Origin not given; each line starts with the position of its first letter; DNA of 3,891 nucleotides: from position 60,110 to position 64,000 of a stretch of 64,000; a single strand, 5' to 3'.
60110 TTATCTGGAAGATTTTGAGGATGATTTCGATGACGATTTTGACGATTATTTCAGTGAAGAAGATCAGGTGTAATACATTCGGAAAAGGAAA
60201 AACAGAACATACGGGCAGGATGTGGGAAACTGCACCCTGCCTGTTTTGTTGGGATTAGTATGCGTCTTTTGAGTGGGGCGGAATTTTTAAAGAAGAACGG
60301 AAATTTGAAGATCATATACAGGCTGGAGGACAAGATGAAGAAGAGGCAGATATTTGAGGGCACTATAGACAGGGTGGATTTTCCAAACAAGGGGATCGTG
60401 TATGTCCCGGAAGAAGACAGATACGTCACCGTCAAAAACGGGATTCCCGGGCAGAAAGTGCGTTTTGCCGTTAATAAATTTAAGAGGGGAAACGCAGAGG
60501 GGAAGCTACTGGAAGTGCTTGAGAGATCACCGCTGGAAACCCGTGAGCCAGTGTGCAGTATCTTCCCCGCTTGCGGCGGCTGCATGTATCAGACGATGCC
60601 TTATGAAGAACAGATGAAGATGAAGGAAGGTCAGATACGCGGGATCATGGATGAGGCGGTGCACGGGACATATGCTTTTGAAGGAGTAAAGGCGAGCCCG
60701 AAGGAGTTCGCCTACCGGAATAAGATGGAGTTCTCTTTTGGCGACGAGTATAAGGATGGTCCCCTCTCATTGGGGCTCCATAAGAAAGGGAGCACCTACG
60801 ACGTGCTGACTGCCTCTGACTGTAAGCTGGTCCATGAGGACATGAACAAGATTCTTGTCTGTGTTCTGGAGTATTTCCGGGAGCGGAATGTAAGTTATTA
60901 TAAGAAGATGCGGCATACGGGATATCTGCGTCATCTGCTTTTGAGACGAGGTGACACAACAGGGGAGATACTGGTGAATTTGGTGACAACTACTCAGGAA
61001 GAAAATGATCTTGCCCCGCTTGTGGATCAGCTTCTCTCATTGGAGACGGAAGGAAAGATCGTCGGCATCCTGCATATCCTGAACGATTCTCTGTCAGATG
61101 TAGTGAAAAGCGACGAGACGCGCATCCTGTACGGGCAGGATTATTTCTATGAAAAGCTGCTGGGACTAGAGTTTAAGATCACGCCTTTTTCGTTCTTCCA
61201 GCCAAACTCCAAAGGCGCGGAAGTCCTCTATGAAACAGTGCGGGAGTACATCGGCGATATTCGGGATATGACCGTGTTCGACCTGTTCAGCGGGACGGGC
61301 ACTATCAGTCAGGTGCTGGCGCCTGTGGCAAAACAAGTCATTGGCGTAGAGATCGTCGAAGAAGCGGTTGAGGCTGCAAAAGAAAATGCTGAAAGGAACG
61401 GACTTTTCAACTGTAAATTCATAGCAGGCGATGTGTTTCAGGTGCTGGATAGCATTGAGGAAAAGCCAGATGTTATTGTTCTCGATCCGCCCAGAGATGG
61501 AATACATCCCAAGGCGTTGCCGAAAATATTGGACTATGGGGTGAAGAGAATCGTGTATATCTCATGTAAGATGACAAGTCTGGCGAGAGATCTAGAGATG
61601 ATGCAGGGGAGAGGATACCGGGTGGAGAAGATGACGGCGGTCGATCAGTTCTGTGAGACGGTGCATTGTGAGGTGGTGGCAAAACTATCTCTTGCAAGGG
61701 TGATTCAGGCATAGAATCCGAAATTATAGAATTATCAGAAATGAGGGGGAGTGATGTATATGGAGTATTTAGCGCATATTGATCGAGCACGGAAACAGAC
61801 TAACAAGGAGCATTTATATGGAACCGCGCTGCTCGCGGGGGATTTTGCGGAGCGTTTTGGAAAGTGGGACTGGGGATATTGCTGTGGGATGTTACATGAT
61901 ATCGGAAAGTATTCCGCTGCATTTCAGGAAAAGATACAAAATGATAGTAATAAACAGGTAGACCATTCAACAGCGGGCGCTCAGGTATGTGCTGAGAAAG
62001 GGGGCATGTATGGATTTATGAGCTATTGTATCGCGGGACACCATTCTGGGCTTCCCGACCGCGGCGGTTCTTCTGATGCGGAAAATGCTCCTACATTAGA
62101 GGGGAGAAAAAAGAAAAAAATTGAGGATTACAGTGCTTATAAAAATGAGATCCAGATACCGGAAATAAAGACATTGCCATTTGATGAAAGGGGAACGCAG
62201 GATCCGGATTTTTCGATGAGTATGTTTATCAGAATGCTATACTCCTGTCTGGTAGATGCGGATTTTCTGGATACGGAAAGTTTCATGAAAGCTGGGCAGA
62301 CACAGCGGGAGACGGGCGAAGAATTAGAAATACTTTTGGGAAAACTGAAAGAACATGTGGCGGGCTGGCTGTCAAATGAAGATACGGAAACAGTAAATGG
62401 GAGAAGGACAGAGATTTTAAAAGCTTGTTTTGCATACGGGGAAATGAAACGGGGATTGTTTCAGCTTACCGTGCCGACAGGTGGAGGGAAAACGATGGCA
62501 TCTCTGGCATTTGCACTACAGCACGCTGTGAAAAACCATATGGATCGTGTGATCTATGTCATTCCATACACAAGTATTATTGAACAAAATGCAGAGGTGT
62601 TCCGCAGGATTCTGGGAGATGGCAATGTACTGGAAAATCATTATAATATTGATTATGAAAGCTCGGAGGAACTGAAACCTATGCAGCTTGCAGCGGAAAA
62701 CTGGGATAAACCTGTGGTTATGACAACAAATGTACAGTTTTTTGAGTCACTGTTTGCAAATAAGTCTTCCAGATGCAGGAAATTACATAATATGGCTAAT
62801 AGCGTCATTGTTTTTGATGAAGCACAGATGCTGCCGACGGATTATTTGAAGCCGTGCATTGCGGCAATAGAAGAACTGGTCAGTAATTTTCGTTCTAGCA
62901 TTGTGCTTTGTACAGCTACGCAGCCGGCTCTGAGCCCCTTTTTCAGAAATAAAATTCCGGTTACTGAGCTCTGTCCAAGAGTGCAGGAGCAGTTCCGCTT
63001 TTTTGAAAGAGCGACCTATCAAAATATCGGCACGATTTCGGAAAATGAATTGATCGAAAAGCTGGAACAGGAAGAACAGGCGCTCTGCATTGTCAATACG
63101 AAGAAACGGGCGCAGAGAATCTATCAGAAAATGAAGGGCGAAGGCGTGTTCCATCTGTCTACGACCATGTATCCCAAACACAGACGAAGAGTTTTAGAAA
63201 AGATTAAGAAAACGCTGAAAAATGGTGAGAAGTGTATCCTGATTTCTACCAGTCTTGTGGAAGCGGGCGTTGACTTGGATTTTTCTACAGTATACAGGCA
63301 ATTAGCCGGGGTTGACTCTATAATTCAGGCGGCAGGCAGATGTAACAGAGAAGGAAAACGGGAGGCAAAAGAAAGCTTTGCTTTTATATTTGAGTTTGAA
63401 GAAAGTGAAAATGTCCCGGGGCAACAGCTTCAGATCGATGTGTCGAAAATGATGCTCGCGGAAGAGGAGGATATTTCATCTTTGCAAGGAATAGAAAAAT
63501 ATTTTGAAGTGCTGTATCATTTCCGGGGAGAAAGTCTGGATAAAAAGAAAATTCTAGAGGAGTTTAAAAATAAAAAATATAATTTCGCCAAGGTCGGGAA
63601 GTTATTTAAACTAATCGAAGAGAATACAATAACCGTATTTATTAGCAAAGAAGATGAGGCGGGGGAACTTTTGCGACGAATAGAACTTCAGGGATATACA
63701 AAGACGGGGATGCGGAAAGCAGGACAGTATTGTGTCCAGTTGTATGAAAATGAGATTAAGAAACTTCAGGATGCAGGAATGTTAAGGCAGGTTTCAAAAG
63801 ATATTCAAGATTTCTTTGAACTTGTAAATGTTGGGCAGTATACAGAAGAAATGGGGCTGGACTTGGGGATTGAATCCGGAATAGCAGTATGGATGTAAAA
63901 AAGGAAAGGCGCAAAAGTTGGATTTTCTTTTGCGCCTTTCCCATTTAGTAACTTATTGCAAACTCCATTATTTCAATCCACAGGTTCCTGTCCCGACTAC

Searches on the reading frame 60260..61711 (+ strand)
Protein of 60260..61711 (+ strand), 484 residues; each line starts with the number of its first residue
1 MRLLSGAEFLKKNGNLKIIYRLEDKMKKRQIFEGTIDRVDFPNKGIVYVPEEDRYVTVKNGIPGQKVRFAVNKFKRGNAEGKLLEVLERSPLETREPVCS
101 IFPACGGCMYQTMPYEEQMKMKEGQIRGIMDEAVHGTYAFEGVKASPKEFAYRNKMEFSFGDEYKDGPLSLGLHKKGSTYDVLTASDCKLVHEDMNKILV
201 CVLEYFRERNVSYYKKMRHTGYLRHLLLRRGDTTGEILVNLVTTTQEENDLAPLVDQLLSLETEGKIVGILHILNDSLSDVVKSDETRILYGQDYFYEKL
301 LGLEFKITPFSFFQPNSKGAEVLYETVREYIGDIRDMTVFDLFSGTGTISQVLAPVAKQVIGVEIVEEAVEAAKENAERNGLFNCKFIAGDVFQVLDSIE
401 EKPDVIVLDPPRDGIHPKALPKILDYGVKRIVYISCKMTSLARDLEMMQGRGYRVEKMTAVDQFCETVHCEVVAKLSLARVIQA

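Call 50: search_protein_families(library=pfam, proteins=[window:60260-61711:+], max_evalue=0.00001)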
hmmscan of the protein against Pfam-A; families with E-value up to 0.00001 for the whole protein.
window:60260-61711:+ (484 aa): 8 families
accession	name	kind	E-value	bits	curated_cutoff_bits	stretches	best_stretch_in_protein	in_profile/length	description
PF05958.17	tRNA_U5-meth_tr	-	6.1e-20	72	23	1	116-472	3-350/357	tRNA (Uracil-5-)-methyltransferase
PF13847.12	Methyltransf_31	-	2e-15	57.2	27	1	336-409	4-81/145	Methyltransferase domain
PF05175.20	MTS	-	2.2e-09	37.6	23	1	318-411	18-107/170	Methyltransferase small domain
PF13649.12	Methyltransf_25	-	5.2e-09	37.1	27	1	339-408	1-70/97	Methyltransferase domain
PF09445.16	Methyltransf_15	-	5e-07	29.9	22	1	338-415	3-84/165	RNA cap guanine-N2 methyltransferase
PF03602.21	Cons_hypoth95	-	1.7e-06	28.3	24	1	321-411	30-122/182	Conserved hypothetical protein 95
PF08241.18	Methyltransf_11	-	7.1e-06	27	21.2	0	344-407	5-65/95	Methyltransferase domain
PF01555.25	N6_N4_Mtase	-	9.9e-06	26.1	26.7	0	314-375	162-221/221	DNA methylase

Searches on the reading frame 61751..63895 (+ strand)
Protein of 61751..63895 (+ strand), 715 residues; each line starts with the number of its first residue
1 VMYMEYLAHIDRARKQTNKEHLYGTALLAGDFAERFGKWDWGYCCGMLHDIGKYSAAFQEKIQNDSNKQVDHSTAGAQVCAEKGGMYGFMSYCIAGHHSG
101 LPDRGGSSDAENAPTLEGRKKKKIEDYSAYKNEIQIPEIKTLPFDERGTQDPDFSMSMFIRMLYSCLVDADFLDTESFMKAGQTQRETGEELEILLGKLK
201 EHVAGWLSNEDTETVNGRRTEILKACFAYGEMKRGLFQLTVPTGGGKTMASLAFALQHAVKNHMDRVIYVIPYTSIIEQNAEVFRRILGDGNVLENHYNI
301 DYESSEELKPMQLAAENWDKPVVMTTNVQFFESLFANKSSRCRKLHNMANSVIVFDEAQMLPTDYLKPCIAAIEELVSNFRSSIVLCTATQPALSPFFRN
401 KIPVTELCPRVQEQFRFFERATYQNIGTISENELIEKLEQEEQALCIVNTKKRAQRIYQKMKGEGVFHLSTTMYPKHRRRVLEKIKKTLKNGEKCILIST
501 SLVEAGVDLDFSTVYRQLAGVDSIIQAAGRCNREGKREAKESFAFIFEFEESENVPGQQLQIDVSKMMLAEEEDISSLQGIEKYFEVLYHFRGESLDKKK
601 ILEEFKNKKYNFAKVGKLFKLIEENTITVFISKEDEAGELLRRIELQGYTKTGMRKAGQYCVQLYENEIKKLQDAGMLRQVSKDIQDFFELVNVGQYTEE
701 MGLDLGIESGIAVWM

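Call 50: search_protein_families(library=pfam, proteins=[window:61751-63895:+], max_evalue=0.00001)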
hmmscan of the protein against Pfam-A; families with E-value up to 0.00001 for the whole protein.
window:61751-63895:+ (715 aa): 6 families
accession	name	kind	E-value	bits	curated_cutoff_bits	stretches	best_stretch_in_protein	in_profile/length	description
PF22590.2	Cas3-like_C_2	-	1.2e-18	67.7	27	1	441-535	2-105/106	CRISPR-associated nuclease/helicase Cas3, C-terminal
PF00270.35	DEAD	-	1e-15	58.3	26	1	239-392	19-161/167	DEAD/DEAH box helicase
PF00271.37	Helicase_C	-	6.9e-11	42.8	23.5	1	435-535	10-110/110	Helicase conserved C-terminal domain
PF04851.21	ResIII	-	8.8e-11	42.4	22.5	1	233-390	24-161/164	Type III restriction enzyme, res subunit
PF01966.28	HD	-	7.9e-08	33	22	1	20-104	3-92/116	HD domain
PF18019.7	Cas3_HD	-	3.2e-06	27.7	23.1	1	41-133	56-166/207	Cas3, HD domain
